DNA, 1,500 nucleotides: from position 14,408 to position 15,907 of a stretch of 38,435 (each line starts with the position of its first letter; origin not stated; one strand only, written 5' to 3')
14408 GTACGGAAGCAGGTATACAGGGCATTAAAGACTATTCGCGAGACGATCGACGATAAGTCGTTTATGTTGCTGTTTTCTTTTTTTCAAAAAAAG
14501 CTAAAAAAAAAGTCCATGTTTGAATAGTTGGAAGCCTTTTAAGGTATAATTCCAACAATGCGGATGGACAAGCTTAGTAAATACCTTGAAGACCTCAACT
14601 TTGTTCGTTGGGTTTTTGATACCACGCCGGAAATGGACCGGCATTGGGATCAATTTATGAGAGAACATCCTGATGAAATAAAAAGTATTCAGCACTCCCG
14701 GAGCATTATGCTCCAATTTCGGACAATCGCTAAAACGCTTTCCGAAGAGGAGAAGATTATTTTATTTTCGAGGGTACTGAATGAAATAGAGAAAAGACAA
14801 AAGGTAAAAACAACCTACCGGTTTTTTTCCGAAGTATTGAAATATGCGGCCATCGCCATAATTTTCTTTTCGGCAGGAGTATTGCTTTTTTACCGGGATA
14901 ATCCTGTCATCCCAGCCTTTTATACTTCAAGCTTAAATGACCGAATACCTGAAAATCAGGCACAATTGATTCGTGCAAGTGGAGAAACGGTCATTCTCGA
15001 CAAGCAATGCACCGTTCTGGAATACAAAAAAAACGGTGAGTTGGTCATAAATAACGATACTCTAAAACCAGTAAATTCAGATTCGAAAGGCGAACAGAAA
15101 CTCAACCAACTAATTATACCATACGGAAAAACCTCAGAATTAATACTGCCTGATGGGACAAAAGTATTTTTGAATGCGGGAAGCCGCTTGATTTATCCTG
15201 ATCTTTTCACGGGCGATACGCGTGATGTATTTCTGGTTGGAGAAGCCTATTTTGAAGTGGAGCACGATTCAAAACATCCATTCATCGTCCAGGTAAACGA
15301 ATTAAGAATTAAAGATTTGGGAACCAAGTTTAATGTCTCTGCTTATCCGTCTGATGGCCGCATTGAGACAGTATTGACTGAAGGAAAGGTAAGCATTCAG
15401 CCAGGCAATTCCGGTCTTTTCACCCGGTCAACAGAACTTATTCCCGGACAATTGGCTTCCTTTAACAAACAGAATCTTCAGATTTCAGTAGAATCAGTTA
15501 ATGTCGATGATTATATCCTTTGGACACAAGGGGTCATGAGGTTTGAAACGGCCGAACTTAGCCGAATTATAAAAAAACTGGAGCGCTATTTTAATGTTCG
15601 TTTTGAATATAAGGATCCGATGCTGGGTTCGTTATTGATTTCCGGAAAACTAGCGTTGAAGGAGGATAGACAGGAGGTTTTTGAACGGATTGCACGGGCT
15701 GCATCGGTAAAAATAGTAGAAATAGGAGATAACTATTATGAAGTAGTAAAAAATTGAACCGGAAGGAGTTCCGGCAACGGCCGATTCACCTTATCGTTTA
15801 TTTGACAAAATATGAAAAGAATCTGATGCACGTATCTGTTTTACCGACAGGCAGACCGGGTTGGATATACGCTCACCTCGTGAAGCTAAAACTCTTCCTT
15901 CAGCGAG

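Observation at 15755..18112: S45 Ntn acylase (PvdQ/AHL-acylase-like) wedged between anti-sigma and SusC, bracketed by a duplicated junction sequence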

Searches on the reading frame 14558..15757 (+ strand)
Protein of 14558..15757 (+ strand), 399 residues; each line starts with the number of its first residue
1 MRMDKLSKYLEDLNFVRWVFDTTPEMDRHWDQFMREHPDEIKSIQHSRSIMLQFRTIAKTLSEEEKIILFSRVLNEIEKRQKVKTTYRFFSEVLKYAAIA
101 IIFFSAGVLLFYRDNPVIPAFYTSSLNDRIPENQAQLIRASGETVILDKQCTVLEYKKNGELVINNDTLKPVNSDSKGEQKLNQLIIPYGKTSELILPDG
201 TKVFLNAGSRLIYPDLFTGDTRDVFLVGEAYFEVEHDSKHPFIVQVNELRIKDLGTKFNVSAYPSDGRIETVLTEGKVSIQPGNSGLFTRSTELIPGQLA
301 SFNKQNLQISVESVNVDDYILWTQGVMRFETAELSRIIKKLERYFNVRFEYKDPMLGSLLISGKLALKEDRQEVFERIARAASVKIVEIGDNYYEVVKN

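Call 4: search_protein_families(library=pfam, proteins=[window:14558-15757:+])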
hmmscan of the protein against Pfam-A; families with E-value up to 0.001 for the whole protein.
window:14558-15757:+ (399 aa): 2 families
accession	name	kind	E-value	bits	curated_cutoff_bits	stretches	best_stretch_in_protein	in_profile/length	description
PF04773.18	FecR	-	1.1e-14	55.1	24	1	190-278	8-96/97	FecR protein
PF16344.10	FecR_C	-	1.6e-10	41.3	24.4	1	327-393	2-68/70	FecR, C-terminal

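Call 41: find_homologous_proteins(query=window:14558-15757:+)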
Query window:14558-15757:+ (399 aa): 1579 proteins with E <= 0.001 among 7758 candidates; the best 120 are listed.
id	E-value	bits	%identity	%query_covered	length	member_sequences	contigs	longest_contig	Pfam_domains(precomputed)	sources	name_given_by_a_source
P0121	2.8e-259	877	100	99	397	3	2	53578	PF16344.11,PF04773.19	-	-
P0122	4.3e-209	712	80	99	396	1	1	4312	PF16344.11,PF04773.19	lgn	-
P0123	1.4e-180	618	69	99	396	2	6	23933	PF16344.11,PF04773.19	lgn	-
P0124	5.4e-180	617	69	99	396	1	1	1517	PF16344.11,PF04773.19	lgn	-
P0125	6.7e-180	616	69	99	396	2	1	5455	PF16344.11,PF04773.19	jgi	jgi:hypothetical protein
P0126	8.1e-176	603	67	99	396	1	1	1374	PF16344.11,PF04773.19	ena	-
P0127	2.4e-175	601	67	99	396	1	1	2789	PF16344.11,PF04773.19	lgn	-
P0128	1.0e-174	599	67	99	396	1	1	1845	PF16344.11,PF04773.19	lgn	-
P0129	4.3e-174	597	67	99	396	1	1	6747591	PF16344.11,PF04773.19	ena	-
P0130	6.2e-174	597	68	99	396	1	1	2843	PF16344.11,PF04773.19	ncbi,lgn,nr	ncbi:MAG: FecR domain-containing protein [Bacteroidota bacterium]|nr:FecR domain-containing protein 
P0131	7.2e-174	596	67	99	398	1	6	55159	PF16344.11,PF04773.19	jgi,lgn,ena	-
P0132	2.5e-173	595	66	99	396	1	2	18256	PF16344.11,PF04773.19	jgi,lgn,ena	-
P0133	1.7e-172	592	67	99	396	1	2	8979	PF16344.11,PF04773.19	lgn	-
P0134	3.7e-172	591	65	99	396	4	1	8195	PF16344.11,PF04773.19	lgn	-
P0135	5.0e-172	590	66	99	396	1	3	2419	PF16344.11,PF04773.19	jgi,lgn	jgi:hypothetical protein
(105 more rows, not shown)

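Call 43: find_related_loci(query=A3, collection=metagenome_contigs, flank=7000)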
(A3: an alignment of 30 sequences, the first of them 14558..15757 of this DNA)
Query A3 (399 aa) in metagenome_contigs; peptide patterns used: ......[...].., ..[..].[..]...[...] (x = any residue, [..] = any of these).
599 stretches matched a pattern (row limit reached: there are more); 524 encode a relative of the query (tblastn E <= 1e-3); the best 80 are kept; 80 distinct loci.
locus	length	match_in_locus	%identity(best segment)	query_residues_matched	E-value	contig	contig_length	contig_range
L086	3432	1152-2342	66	2-398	0e+0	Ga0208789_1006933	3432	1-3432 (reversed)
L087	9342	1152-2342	66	2-398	0e+0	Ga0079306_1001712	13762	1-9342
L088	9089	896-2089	67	1-398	0e+0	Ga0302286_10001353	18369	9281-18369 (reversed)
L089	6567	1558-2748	64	2-398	3e-179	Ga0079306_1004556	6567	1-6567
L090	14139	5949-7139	64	2-398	8e-174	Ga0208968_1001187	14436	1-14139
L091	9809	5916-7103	57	3-398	6e-158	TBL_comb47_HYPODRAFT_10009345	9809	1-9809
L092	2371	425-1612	56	3-398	7e-168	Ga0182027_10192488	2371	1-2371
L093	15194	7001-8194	56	1-398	1e-156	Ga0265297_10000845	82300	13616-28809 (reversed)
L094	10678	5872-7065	55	1-398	2e-156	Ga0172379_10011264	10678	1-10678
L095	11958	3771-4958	56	3-398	2e-154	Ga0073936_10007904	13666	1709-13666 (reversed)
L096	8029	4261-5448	55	3-398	4e-153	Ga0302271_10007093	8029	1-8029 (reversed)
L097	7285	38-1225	55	3-398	3e-153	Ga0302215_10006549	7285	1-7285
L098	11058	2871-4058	54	3-398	1e-149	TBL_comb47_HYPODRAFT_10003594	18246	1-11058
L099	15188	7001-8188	54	3-398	1e-149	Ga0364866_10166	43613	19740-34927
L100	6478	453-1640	54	3-398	4e-150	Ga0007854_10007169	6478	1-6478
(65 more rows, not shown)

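Call 47: find_encoding_contigs(protein=P0122, flank=10000, max_places=3)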
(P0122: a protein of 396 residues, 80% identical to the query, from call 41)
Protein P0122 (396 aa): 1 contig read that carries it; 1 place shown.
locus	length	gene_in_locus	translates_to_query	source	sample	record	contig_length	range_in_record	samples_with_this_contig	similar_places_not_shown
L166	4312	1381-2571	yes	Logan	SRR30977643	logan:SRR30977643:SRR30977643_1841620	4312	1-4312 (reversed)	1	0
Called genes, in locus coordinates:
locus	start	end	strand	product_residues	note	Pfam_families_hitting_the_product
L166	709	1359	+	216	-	PF07638:Sigma70_ECF (weak), PF04542:Sigma70_r2 (weak), PF08281:Sigma70_r4_2, PF04545:Sigma70_r4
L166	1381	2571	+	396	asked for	PF04773:FecR, PF16344:FecR_C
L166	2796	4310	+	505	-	?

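Call 48: find_encoding_contigs(protein=P0123, flank=10000, max_places=3)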
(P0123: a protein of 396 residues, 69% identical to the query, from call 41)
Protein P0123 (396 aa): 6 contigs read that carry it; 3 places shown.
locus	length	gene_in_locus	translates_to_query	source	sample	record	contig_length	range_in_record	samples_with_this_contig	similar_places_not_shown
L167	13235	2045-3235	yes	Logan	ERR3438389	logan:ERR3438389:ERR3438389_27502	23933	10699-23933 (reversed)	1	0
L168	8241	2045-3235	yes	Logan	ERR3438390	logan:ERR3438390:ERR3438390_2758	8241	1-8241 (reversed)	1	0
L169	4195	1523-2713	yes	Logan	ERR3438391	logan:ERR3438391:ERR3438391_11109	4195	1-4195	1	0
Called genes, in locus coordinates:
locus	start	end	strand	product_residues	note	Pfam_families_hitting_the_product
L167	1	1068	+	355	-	?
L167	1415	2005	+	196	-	PF07638:Sigma70_ECF (weak), PF04542:Sigma70_r2, PF08281:Sigma70_r4_2, PF04545:Sigma70_r4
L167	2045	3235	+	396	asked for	PF04773:FecR, PF16344:FecR_C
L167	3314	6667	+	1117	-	PF07660:STN (faint), PF16344:FecR_C (weak), PF13620:CarboxypepD_reg, PF13715:CarbopepD_reg_2, PF07715:Plug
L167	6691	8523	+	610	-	PF14322:SusD-like_3, PF12771:SusD-like_2 (weak), PF07980:SusD_RagB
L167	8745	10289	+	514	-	PF00474:SSF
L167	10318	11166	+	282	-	PF06452:CBM9_1 (weak), PF16011:CBM9_2 (weak)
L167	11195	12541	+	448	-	PF04734:Ceramidase_alk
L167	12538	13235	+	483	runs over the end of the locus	PF01408:GFO_IDH_MocA, PF21252:Glyco_hydro_109_C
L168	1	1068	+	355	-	?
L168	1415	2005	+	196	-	PF07638:Sigma70_ECF (weak), PF04542:Sigma70_r2, PF08281:Sigma70_r4_2, PF04545:Sigma70_r4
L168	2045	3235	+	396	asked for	PF04773:FecR, PF16344:FecR_C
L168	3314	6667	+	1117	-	PF07660:STN (faint), PF16344:FecR_C (weak), PF13620:CarboxypepD_reg, PF13715:CarbopepD_reg_2, PF07715:Plug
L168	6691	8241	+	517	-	?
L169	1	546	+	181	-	?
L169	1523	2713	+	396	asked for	PF04773:FecR, PF16344:FecR_C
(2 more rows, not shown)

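Call 54: search_protein_families(library=pfam, proteins=[L166:2796-4310:+])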
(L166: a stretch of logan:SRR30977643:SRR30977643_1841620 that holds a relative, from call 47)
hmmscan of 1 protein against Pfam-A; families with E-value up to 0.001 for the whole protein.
L166:2796-4310:+ (505 aa): 2 families
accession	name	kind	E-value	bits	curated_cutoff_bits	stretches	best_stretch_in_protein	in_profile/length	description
PF02129.25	Peptidase_S15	-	8.5e-46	157.2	23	1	62-303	1-261/262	X-Pro dipeptidyl-peptidase (S15 family)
PF08530.16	PepX_C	-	1.2e-14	55.2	22.5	1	346-504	8-165/217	X-Pro dipeptidyl-peptidase C-terminal non-catalytic domain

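Call 67: find_homologous_proteins(query=L166:2829-4310:+, max_evalue=1e-50)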
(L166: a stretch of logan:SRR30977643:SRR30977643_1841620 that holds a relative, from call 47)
Query L166:2829-4310:+ (494 aa): 758 proteins with E <= 1e-50 among 8000 candidates; the best 120 are listed.
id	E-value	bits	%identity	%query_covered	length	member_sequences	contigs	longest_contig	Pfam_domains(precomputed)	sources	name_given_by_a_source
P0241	2.2e-243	827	71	98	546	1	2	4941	PF02129.25,PF08530.17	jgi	jgi:putative CocE/NonD family hydrolase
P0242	3.7e-242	823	70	99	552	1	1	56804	PF02129.25,PF08530.17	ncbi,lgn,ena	-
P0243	4.4e-242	823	71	98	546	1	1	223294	PF02129.25,PF08530.17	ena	-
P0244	8.3e-242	822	71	97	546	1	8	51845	PF02129.25,PF08530.17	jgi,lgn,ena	jgi:hypothetical protein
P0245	2.9e-239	813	70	97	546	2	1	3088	PF02129.25,PF08530.17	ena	-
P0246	2.8e-238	810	69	98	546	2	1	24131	PF02129.25,PF08530.17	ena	-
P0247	6.2e-237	806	70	96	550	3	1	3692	PF02129.25,PF08530.17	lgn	-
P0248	1.1e-236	805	75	90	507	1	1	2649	PF02129.25,PF08530.17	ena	-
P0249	2.7e-236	803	69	98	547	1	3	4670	PF02129.25,PF08530.17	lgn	-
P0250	1.8e-235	801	69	98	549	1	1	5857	PF02129.25,PF08530.17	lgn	-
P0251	3.1e-235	800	69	98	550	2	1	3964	PF02129.25,PF08530.17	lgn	-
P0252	1.3e-234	798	70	95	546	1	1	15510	PF02129.25,PF08530.17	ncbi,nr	ncbi:MAG: CocE/NonD family hydrolase [Bacteroidia bacterium]|nr:CocE/NonD family hydrolase [Bacteroi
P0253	1.5e-234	798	69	97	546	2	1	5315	PF02129.25,PF08530.17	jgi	jgi:putative CocE/NonD family hydrolase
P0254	1.3e-232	791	70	97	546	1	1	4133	PF02129.25,PF08530.17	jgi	jgi:putative CocE/NonD family hydrolase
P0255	2.4e-232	790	68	97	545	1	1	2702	PF02129.25,PF08530.17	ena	-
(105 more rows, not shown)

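Call 69: find_encoding_contigs(protein=P0244, flank=8000, max_places=2)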
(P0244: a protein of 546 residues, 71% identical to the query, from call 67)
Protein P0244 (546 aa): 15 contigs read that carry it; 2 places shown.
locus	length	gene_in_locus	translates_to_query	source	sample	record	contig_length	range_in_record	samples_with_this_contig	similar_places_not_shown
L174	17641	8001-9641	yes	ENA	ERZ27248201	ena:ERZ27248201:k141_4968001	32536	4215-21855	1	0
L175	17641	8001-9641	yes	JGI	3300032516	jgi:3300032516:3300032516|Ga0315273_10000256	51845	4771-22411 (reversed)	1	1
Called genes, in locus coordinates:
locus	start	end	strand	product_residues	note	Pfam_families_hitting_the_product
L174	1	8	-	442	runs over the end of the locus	PF00246:Peptidase_M14 (faint)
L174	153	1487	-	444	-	PF00083:Sugar_tr, PF07690:MFS_1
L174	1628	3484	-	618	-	PF02838:Glyco_hydro_20b, PF00728:Glyco_hydro_20, PF13287:Fn3_assoc, PF13290:CHB_HEX_C_1 (faint)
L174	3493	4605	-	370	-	PF14871:GHL6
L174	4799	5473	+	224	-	PF07385:Lyx_isomer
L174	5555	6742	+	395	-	PF00294:PfkB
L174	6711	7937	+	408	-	PF01232:Mannitol_dh, PF08125:Mannitol_dh_C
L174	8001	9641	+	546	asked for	PF02129:Peptidase_S15, PF08530:PepX_C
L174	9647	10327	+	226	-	PF06197:DUF998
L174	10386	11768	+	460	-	PF02837:Glyco_hydro_2_N, PF16355:DUF4982 (weak), PF18565:Glyco_hydro2_C5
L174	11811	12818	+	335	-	PF01208:URO-D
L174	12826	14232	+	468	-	PF00083:Sugar_tr, PF07690:MFS_1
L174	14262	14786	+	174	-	-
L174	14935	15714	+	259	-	PF00378:ECH_1, PF16113:ECH_2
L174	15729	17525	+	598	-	PF00501:AMP-binding, PF23562:AMP-binding_C_3 (weak)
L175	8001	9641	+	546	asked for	PF02129:Peptidase_S15, PF08530:PepX_C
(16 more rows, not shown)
